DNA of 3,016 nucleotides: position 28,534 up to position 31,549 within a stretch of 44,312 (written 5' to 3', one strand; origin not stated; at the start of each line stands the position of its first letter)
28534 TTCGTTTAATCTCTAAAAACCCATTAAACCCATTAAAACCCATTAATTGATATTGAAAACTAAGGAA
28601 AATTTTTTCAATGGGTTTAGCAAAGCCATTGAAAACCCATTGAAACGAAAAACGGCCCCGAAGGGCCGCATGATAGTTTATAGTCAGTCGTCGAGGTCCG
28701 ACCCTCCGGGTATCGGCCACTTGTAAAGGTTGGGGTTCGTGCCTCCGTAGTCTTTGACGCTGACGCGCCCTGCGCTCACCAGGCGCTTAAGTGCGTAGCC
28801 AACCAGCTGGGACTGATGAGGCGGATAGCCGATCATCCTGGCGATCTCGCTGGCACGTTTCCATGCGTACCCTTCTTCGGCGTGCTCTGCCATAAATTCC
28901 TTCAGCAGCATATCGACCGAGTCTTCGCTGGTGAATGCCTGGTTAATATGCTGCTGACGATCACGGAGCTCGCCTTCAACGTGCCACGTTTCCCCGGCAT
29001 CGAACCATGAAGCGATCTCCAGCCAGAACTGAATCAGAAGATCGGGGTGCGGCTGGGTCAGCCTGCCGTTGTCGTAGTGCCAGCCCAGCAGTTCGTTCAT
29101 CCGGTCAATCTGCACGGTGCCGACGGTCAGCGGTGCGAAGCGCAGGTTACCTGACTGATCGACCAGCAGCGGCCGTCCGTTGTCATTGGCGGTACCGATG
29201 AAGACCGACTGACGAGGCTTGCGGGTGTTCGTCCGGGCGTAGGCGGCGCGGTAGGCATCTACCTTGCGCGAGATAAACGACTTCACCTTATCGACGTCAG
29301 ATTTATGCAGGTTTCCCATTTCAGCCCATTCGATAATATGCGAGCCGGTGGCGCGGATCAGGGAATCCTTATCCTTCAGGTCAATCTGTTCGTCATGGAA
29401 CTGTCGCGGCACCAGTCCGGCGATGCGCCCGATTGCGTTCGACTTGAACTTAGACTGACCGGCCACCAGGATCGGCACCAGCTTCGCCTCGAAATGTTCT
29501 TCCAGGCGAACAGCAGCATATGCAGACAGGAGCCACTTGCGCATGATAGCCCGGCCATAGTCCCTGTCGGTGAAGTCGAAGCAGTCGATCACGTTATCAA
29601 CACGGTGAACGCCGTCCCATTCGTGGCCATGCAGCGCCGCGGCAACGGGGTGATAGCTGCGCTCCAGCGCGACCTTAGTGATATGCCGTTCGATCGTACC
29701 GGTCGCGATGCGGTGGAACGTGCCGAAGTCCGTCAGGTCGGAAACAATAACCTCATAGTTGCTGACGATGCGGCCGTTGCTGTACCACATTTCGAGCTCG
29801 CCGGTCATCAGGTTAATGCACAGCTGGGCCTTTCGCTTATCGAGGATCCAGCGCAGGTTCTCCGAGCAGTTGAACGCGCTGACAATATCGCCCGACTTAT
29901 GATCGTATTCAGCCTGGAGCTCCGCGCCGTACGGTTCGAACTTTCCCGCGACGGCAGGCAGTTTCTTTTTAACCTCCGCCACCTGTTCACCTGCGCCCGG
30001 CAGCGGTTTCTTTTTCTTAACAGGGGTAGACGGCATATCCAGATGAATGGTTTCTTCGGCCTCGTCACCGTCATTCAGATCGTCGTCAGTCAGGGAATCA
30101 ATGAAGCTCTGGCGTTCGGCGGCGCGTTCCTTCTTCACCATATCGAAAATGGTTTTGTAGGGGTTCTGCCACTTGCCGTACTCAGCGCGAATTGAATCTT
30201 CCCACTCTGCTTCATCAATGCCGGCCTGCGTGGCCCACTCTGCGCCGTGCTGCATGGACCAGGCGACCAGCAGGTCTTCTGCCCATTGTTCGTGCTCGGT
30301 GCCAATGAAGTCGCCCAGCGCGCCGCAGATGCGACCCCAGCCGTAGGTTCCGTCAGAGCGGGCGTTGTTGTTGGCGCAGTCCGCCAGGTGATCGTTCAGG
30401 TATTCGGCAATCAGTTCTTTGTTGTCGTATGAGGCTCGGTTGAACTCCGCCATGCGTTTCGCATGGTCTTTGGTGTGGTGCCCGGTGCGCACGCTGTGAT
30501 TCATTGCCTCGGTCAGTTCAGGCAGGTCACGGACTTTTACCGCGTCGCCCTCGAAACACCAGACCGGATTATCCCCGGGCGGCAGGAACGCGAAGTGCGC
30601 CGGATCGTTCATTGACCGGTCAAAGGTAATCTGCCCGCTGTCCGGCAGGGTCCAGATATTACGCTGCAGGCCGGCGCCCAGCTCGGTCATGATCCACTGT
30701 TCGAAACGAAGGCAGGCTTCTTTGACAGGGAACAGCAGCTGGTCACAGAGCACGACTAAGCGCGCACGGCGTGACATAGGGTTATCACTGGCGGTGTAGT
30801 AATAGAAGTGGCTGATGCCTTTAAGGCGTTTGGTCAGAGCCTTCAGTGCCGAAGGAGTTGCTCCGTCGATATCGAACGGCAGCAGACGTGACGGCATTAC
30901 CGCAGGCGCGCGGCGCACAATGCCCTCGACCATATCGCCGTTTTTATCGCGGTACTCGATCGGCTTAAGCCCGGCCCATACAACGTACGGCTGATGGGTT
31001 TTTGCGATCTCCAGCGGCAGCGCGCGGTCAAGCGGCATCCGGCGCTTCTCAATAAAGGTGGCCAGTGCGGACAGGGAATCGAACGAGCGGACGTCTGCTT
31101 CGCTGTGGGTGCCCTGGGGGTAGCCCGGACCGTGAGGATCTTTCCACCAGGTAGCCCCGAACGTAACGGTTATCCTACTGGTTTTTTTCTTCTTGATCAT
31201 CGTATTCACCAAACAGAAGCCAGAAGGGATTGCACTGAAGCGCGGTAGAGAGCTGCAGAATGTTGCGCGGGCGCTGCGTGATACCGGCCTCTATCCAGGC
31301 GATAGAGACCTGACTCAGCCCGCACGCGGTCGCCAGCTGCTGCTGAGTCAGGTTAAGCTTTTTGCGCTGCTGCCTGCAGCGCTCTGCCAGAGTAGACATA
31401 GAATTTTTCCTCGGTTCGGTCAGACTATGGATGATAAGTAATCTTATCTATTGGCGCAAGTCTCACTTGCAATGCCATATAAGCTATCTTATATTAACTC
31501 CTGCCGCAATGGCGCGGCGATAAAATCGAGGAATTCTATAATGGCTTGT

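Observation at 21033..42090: A 13-bp palindrome, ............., is fused to an extended -10 at about 10 promoters on both arms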

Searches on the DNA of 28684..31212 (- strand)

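Call 60: search_dna_similar(query=L128:1-10549:+, collection=plasmids, mode=near, max_rows=12)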
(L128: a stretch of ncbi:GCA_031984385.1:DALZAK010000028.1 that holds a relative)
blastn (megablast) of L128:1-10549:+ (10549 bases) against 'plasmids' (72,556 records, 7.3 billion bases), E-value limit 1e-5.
Records with a match: 1; places in all: 3; records where one place covers at least 80% of the query: 0.
Best place of each record, by identity: 95-99% 1.
By first word of the organism name: Pantoea 1.
By predicted mobility (MOB-suite, as given by PLSDB): non-mobilizable 1.
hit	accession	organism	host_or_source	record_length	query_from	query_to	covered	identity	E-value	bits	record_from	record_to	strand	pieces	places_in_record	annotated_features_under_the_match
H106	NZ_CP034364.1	Pantoea sp. CCBC3-3-1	Cotinus coggygria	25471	5021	5070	0%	96.0%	1e-11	82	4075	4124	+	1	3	hypothetical protein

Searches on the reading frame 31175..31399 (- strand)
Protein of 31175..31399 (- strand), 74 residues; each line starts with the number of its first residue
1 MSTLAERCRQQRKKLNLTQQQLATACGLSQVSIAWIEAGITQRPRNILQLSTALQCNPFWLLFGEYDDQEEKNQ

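Call 66: search_solved_structures(query=window:31175-31399:-, max_evalue=0.001)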
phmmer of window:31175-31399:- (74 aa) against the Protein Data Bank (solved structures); distinct sequences matched with E-value up to 0.001: 8.
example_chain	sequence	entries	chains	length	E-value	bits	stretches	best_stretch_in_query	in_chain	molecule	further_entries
1zug_A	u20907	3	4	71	3.9e-16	61.8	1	1-65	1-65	PHAGE 434 CRO PROTEIN | REGULATORY PROTEIN CRO | PROTEIN (434 CRO)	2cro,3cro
1adr_A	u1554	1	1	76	3.4e-09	39.9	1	4-66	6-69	P22 C2 REPRESSOR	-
2r1j_L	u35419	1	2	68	8e-09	38.7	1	4-65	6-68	Repressor protein C2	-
3jxb_C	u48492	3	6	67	8.2e-09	38.7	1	4-65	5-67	Repressor protein C2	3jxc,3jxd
1per_L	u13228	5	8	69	3.5e-08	36.7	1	4-68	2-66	PROTEIN (434 REPRESSOR) | 434 REPRESSOR | REPRESSOR PROTEIN CI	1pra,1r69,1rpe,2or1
1r63_A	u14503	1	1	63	1.6e-07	34.6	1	4-64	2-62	REPRESSOR PROTEIN FROM BACTERIOPHAGE 434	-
2r63_A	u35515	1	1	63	1.1e-06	32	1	4-64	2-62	REPRESSOR PROTEIN FROM BACTERIOPHAGE 434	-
1sq8_A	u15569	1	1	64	1.4e-06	31.6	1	4-64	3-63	dh434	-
